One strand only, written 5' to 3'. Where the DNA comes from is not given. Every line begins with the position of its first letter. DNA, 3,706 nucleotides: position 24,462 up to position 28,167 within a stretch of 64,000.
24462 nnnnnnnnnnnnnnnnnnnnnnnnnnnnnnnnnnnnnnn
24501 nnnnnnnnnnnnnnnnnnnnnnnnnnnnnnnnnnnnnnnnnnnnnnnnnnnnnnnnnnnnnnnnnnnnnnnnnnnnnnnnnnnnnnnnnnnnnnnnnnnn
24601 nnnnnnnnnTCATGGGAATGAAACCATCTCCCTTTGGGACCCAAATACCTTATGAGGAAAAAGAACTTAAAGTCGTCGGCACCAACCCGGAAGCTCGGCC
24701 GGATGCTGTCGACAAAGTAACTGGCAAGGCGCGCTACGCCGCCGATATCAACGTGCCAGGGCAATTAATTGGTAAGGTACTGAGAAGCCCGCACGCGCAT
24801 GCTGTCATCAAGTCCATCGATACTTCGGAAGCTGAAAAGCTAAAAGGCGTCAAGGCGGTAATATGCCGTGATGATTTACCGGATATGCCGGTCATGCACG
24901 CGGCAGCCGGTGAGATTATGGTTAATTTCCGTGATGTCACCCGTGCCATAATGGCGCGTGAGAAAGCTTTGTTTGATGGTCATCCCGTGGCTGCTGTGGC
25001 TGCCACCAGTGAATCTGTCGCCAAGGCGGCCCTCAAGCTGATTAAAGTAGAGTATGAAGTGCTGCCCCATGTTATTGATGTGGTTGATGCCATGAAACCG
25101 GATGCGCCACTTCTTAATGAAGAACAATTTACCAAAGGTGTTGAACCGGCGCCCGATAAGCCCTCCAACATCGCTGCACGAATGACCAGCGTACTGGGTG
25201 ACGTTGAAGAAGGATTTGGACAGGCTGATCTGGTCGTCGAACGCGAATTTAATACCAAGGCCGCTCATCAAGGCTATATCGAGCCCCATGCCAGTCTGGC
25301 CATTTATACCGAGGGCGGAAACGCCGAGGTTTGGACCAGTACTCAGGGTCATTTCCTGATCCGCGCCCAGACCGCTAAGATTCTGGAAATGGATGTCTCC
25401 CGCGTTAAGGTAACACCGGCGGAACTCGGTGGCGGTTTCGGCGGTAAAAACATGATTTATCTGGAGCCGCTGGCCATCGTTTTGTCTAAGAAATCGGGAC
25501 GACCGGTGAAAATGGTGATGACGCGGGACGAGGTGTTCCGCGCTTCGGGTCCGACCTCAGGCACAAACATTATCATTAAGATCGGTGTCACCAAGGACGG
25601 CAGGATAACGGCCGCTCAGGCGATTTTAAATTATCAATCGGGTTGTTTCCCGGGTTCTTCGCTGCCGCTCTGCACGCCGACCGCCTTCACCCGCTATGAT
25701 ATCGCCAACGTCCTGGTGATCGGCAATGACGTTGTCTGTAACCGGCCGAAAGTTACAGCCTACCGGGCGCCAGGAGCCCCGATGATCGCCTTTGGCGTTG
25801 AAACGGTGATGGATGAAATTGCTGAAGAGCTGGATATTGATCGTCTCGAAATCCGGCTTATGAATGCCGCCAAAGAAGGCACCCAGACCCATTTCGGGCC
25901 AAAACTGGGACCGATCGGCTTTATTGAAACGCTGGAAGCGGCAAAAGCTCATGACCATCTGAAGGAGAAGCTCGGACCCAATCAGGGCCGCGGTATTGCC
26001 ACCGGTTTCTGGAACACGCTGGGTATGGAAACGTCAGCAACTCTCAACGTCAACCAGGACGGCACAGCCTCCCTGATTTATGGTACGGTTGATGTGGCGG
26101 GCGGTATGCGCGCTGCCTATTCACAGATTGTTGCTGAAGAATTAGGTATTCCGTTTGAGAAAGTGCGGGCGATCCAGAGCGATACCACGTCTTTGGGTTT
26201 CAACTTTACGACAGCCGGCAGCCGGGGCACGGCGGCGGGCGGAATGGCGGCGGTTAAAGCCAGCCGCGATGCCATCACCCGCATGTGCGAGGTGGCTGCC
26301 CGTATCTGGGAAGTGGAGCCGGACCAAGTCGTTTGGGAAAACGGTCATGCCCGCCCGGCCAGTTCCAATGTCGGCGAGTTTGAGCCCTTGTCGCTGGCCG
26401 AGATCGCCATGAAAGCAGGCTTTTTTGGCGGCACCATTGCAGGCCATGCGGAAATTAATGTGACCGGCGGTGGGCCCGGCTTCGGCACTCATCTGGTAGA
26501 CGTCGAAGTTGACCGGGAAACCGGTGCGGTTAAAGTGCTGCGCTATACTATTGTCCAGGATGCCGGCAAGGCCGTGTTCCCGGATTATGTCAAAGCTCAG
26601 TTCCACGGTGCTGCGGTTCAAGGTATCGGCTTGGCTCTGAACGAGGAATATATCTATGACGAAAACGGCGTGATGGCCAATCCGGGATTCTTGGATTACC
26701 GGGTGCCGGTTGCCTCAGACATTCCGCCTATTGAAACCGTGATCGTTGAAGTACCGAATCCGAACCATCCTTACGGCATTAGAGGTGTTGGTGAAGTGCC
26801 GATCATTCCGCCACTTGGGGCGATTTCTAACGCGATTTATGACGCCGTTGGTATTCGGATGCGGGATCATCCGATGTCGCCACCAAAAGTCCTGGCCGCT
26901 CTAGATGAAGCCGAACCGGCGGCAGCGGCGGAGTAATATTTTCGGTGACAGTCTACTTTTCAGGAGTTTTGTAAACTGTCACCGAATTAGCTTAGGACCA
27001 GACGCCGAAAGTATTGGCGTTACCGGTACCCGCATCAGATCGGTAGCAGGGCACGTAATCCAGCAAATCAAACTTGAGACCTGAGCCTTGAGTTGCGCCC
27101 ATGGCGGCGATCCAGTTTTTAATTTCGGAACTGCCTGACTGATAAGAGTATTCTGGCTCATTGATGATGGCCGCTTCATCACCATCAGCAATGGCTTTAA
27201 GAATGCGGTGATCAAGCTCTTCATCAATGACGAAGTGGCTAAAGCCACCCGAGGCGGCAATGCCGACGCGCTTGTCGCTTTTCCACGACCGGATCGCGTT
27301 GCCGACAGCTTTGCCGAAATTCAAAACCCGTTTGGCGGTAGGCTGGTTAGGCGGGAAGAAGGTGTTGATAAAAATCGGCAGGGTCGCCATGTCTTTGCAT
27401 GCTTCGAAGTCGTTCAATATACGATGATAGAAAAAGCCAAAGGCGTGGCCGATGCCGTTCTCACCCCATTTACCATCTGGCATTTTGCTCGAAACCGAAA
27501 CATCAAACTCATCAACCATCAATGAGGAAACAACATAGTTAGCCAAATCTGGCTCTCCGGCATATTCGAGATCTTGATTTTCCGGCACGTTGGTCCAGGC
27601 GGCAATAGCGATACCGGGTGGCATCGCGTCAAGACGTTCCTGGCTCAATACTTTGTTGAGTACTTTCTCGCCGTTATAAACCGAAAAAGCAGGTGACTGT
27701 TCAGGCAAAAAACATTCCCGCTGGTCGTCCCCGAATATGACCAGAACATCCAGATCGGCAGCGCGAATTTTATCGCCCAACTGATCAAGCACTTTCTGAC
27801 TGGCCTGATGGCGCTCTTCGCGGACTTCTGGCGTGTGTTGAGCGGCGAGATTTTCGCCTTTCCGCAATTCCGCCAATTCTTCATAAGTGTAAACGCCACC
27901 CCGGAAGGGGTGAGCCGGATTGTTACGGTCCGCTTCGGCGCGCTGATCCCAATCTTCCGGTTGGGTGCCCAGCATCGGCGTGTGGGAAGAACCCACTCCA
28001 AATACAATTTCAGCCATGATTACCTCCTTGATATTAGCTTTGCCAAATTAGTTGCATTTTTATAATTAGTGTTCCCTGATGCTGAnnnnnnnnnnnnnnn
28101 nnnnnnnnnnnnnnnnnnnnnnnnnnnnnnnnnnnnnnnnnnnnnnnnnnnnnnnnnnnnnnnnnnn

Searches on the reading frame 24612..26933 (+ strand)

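Call 90: search_protein_families(library=pfam, proteins=[window:24612-26933:+], max_evalue=0.00001)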
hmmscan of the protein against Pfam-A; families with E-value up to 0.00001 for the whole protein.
window:24612-26933:+ (774 aa): 3 families
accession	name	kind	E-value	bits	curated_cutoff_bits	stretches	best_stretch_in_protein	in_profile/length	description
PF02738.23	MoCoBD_1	-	1.8e-65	220.9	27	1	182-419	4-244/244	Molybdopterin cofactor-binding domain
PF20256.3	MoCoBD_2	-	1.1e-62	212.5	27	1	455-705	22-283/283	Molybdopterin cofactor-binding domain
PF01315.27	Ald_Xan_dh_C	-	4.9e-30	104.5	31.3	1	37-152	1-110/110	Aldehyde oxidase and xanthine dehydrogenase, a/b hammerhead domain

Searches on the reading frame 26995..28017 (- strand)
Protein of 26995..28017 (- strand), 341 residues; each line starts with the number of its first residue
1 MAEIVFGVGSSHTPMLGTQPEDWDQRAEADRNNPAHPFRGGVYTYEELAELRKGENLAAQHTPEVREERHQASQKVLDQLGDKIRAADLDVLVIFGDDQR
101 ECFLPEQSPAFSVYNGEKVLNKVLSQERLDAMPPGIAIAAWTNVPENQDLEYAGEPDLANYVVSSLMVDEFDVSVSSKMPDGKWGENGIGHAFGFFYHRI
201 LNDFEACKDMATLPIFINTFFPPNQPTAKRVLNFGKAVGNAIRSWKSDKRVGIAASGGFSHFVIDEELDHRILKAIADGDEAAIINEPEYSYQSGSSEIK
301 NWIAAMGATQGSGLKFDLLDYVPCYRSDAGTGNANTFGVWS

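Call 90: search_protein_families(library=pfam, proteins=[window:26995-28017:-], max_evalue=0.00001)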
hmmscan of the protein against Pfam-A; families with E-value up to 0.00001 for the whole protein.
window:26995-28017:- (341 aa): 1 family
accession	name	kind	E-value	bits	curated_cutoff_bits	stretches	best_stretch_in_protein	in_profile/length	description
PF02900.23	LigB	-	3.9e-14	52.8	26.3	1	63-312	17-247/269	Catalytic LigB subunit of aromatic ring-opening dioxygenase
